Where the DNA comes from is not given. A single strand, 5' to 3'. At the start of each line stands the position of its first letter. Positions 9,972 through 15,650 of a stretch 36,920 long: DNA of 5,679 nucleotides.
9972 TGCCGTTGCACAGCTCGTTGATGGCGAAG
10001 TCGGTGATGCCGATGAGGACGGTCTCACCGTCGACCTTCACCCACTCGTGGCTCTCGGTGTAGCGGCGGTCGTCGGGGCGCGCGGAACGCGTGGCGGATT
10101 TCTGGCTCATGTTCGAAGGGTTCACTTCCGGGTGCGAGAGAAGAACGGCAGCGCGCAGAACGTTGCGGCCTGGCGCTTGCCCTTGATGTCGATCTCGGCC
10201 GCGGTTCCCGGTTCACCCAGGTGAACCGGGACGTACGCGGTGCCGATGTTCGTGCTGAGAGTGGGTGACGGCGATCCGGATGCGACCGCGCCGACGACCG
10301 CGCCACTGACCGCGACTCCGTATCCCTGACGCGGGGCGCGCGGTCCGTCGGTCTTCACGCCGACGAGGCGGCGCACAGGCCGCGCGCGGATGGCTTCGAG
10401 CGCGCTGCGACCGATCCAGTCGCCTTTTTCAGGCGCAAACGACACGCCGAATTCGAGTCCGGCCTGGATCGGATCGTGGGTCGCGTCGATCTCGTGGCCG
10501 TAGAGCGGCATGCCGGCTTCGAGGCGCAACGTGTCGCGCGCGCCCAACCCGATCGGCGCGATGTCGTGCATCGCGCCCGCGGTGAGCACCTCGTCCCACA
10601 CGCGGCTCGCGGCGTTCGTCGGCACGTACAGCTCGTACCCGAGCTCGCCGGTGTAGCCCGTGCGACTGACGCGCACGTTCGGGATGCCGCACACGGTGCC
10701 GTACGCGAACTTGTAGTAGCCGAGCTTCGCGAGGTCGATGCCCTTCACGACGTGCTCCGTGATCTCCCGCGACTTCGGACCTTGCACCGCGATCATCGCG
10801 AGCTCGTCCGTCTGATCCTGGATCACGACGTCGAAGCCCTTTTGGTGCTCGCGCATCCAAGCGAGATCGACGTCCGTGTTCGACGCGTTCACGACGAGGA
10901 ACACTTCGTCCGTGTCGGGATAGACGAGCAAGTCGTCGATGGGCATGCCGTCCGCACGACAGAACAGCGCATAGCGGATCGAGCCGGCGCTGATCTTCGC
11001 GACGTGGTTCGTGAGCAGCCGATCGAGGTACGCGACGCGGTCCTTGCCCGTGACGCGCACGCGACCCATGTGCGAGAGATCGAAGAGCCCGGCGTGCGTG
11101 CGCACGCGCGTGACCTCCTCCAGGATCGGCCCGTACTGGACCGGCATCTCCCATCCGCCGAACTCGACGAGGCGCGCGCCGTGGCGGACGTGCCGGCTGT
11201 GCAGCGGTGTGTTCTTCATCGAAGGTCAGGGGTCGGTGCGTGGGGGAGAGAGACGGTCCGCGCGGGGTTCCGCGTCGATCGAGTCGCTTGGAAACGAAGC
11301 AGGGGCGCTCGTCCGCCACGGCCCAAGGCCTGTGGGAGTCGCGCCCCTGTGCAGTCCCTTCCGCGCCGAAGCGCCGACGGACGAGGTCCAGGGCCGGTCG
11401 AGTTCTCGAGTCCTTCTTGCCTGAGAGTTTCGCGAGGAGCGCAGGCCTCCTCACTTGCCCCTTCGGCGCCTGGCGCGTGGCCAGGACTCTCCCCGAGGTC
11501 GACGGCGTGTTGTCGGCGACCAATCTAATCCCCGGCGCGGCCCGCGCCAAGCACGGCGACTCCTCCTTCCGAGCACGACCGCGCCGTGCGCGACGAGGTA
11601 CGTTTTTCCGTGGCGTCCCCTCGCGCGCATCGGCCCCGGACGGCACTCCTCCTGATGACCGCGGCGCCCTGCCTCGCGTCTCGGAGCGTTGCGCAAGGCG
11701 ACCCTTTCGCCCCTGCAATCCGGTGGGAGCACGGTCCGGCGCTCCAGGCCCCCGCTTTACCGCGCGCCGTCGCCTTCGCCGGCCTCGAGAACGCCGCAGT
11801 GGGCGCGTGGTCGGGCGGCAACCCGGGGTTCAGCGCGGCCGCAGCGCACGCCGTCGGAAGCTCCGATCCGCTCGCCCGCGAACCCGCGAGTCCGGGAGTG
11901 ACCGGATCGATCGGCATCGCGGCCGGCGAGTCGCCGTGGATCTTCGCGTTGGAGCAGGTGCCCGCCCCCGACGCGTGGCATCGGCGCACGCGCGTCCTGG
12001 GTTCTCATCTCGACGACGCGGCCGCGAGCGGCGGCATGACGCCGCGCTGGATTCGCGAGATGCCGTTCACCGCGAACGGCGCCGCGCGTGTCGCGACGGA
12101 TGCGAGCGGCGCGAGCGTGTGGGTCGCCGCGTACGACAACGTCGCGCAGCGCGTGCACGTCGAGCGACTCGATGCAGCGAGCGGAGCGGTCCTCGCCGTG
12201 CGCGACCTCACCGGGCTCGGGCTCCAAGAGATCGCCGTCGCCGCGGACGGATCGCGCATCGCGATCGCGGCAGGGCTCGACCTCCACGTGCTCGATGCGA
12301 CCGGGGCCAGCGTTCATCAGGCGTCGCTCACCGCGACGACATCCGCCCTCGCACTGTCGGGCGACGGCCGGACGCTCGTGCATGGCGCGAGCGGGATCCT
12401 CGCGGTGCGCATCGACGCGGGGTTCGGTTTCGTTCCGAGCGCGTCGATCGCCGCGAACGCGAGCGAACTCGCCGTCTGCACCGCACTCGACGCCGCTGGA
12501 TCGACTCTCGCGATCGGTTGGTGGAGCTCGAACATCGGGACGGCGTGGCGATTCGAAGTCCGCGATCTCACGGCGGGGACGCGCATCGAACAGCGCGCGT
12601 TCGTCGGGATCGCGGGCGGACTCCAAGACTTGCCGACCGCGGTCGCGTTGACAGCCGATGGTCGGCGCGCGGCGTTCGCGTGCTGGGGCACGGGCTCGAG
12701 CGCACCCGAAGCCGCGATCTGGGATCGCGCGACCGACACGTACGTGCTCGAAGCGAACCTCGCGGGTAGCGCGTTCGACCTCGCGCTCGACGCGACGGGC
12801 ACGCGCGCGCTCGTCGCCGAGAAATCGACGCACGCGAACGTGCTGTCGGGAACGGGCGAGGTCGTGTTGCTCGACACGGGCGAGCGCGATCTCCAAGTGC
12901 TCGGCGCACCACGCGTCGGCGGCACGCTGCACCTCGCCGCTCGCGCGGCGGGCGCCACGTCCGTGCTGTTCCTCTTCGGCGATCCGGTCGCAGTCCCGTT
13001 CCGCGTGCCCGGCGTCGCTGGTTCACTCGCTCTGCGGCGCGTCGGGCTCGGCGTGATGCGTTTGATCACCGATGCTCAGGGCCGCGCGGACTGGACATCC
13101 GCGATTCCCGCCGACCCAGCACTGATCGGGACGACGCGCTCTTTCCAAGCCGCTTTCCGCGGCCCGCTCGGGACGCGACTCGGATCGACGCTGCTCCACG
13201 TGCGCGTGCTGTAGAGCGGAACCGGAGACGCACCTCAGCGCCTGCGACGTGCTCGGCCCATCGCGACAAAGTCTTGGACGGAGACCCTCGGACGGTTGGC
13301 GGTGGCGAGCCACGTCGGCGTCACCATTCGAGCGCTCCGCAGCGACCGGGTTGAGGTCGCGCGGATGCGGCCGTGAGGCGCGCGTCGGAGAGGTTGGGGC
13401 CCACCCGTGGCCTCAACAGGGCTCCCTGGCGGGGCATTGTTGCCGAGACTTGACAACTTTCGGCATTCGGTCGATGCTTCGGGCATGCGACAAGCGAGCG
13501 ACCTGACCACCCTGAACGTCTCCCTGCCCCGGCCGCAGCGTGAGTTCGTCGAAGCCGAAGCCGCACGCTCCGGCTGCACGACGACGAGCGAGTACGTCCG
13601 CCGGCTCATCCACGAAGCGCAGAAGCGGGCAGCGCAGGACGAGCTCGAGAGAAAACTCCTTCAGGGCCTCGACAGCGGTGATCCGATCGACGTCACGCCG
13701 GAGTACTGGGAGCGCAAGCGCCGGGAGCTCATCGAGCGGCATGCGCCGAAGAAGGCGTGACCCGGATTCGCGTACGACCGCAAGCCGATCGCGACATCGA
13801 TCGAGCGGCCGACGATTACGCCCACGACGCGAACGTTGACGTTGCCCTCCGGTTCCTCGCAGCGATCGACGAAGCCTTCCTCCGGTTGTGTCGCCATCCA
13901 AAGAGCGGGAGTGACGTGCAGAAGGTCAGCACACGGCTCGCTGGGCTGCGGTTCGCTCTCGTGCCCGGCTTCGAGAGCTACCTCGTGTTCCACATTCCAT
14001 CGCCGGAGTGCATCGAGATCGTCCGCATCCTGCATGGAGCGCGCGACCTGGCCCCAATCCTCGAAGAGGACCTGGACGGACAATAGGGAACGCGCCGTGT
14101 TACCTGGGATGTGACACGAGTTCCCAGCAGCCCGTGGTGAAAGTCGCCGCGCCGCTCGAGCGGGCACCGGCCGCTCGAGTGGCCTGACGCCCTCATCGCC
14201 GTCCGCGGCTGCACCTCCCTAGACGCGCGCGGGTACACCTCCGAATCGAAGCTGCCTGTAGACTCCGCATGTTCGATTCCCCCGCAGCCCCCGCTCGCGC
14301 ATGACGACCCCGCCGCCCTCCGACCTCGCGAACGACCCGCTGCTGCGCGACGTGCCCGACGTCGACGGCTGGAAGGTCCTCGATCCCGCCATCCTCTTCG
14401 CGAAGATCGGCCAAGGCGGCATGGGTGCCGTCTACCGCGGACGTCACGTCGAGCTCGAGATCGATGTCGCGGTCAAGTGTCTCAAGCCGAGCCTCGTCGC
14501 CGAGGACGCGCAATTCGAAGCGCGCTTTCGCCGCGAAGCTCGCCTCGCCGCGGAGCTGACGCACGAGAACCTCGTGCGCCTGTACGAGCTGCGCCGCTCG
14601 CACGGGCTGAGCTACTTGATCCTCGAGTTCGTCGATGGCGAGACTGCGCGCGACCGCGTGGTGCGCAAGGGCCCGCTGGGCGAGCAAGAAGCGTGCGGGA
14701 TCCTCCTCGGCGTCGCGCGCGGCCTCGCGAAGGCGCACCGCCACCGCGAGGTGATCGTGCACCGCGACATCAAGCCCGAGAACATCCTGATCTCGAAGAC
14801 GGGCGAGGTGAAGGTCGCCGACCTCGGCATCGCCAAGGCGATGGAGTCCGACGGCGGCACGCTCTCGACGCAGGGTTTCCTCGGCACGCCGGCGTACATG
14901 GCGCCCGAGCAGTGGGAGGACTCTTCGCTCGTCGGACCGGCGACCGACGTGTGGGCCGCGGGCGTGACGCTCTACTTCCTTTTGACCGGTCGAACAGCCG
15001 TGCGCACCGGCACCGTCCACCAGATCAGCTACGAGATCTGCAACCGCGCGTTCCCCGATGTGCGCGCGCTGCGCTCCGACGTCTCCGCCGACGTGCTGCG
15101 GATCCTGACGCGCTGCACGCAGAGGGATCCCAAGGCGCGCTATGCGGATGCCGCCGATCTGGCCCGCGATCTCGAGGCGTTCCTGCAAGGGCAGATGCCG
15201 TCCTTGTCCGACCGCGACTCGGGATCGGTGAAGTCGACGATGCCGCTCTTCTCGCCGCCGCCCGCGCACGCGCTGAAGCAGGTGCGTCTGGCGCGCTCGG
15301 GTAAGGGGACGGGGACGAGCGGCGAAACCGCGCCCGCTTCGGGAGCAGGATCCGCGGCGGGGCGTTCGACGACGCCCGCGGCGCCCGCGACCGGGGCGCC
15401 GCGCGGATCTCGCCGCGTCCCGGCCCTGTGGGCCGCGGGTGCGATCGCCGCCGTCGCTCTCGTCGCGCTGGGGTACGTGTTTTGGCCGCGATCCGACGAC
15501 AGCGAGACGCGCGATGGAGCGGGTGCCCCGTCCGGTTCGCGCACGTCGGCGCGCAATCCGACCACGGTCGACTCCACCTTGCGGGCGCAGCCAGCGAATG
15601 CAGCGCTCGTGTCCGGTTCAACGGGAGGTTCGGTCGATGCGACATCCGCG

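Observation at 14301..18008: The DGR diversifies the extracellular tip of a transmembrane Ser/Thr kinase, giving a hypervariable receptor kinase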

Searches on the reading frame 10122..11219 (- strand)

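Call 29: search_protein_families(library=pfam, proteins=[window:10122-11219:-], max_evalue=0.001)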
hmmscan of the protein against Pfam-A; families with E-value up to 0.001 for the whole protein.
window:10122-11219:- (365 aa): 2 families
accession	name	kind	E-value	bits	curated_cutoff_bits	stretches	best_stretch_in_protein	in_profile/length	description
PF01571.26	GCV_T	-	2e-93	312.8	25.6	1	6-257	1-254/255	Aminomethyltransferase folate-binding domain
PF08669.17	GCV_T_C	-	2.6e-19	69.3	25.9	1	283-360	1-79/80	Glycine cleavage T-protein C-terminal barrel domain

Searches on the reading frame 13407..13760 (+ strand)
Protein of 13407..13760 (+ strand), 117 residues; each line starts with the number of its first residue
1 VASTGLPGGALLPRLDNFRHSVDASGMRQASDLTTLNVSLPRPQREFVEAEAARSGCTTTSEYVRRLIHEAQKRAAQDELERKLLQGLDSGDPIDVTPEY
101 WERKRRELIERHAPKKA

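Call 3: search_protein_families(library=pfam, proteins=[window:13407-13760:+], max_evalue=0.01)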
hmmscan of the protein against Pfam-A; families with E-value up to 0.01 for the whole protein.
window:13407-13760:+ (117 aa): 1 family
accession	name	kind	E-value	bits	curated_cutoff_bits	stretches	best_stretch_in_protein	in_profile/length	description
PF21983.2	NikA-like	-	0.0046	17.5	27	1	44-86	15-56/72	Mobilization protein NikA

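Call 70: search_protein_families(library=ncbifam, proteins=[window:13407-13757:+], max_evalue=0.001)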
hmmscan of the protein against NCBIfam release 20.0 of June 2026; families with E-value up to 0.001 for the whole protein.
window:13407-13757:+ (117 aa): 1 family
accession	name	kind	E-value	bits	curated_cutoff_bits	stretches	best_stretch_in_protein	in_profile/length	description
TIGR02606.1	antidote_CC2985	hypoth_equivalog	0.00016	21.7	46.2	1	36-94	2-61/70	type II toxin-antitoxin system ParD family antitoxin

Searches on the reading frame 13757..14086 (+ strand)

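Call 3: search_protein_families(library=pfam, proteins=[window:13757-14086:+], max_evalue=0.01)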
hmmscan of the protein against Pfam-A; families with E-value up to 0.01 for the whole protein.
window:13757-14086:+ (109 aa): 1 family
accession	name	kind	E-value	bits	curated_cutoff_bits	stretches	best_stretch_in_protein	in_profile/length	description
PF05016.21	ParE_toxin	-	7.2e-13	49.4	23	1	4-97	1-88/89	ParE toxin of type II toxin-antitoxin system, parDE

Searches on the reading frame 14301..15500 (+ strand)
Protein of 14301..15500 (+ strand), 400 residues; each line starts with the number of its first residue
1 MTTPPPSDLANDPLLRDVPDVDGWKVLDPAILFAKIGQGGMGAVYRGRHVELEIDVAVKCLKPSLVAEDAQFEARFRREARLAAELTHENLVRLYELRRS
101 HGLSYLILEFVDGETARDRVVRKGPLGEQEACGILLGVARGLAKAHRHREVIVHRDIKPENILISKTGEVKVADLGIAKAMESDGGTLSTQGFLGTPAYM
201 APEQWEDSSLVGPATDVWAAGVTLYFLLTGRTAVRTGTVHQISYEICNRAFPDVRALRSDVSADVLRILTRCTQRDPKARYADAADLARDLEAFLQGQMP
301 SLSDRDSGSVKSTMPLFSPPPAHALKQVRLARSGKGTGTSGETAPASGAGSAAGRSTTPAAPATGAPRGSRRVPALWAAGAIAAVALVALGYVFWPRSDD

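Call 22: search_solved_structures(query=window:14301-15500:+, max_evalue=1e-20, show_alignments=1)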
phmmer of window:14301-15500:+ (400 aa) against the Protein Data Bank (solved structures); distinct sequences matched with E-value up to 1e-20: 285 (the best 60 are shown).
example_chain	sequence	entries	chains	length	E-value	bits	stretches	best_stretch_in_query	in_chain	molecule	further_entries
1mru_A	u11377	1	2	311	1.3e-42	149.9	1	35-301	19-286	Probable serine/threonine-protein kinase pknB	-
3orm_A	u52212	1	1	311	2.9e-42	148.8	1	35-301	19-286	Serine/threonine protein kinase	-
3f69_A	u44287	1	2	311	6.7e-42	147.6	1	35-301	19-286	Serine/threonine-protein kinase pknB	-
5u94_A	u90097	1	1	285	8.9e-42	147.2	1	35-293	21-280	Serine/threonine-protein kinase PknB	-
3f61_A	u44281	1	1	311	1e-41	147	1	35-301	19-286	Serine/threonine-protein kinase pknB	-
6b2p_A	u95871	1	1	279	1.1e-41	146.9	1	35-292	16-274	Serine/threonine-protein kinase PknB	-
1o6y_A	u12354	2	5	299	1.4e-41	146.6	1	35-292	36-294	SERINE/THREONINE-PROTEIN KINASE PKNB | Probable serine/threonine-protein kinase pknB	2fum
3ori_A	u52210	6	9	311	1.7e-41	146.3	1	35-301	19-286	Serine/threonine protein kinase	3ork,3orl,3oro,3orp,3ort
6i2p_A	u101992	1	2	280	1e-40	143.7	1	35-292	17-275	Serine/threonine-protein kinase PknB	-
9ymt_A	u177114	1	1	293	6.8e-37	131.1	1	33-296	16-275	Serine/Threonine Kinase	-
4eqm_A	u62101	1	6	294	6.8e-37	131.1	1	33-296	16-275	Protein kinase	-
9ru3_A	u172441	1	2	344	3.3e-33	119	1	34-320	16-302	Serine/threonine-protein kinase StkP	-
9ruk_A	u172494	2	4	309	8.5e-33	117.7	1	34-295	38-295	Serine/threonine-protein kinase StkP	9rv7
9ruj_A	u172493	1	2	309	1.8e-32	116.6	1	34-295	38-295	Serine/threonine-protein kinase StkP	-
6b2q_A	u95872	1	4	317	6.5e-30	108.2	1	36-300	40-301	Serine/threonine-protein kinase PknA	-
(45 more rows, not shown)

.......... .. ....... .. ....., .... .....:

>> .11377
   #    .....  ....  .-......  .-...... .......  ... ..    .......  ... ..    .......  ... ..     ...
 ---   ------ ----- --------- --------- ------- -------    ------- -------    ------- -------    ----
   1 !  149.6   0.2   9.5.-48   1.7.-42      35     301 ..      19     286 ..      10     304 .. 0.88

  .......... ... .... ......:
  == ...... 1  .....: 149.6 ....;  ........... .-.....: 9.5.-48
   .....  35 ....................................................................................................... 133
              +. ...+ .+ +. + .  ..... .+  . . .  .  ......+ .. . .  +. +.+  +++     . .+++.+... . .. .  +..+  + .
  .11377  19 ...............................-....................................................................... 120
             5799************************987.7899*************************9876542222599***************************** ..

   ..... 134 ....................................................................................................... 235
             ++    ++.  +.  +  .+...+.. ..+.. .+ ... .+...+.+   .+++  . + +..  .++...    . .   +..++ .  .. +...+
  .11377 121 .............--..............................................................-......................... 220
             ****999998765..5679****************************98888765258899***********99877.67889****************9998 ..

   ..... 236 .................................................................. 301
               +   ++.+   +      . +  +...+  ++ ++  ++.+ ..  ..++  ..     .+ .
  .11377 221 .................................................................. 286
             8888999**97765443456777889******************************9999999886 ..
